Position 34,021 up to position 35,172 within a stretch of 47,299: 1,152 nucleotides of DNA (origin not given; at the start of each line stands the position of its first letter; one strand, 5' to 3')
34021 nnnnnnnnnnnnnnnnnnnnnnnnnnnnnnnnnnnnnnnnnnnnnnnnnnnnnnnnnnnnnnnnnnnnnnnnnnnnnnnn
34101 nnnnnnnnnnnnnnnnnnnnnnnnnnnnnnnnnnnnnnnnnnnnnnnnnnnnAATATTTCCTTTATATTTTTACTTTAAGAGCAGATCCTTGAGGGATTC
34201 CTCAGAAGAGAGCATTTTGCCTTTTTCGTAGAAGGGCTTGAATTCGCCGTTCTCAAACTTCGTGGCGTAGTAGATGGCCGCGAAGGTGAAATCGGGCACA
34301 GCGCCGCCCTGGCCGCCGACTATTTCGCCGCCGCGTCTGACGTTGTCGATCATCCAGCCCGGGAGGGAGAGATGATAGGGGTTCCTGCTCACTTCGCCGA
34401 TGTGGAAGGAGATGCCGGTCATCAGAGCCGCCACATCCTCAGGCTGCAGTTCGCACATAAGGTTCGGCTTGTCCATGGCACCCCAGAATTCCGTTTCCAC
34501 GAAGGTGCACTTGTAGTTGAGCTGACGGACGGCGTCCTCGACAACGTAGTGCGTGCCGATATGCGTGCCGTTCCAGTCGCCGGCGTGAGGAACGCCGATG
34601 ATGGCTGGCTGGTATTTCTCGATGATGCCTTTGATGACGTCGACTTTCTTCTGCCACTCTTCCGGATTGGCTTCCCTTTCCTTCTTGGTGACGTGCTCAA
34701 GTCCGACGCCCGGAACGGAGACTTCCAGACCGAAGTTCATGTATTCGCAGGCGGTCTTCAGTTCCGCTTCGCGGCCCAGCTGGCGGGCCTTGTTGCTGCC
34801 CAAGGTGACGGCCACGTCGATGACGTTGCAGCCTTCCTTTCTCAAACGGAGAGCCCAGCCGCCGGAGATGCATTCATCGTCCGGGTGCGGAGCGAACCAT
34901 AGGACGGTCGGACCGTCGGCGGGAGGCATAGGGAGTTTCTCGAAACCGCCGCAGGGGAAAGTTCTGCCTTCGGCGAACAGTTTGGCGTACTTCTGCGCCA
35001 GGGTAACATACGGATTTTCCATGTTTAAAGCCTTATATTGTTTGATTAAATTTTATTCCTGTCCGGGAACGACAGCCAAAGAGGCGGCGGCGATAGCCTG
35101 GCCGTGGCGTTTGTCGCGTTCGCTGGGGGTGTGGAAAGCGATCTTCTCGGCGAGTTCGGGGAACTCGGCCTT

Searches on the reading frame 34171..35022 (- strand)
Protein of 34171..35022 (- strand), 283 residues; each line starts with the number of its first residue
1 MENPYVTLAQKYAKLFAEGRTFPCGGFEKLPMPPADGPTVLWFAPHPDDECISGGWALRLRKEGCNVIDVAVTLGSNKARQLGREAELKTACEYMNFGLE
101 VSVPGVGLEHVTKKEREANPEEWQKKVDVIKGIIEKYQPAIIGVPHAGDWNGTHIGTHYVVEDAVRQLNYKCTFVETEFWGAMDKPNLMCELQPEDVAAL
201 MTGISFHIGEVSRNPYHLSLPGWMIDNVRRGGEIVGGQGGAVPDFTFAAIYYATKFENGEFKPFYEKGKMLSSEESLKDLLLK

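Call 37: search_protein_families(library=pfam, proteins=[window:34171-35022:-], max_evalue=0.0001)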
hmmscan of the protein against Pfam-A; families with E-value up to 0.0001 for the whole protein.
window:34171-35022:- (283 aa): 1 family
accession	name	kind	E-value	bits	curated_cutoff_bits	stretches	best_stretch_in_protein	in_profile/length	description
PF02585.22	PIG-L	-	2.9e-11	44.4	28.2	1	41-164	1-128/129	GlcNAc-PI de-N-acetylase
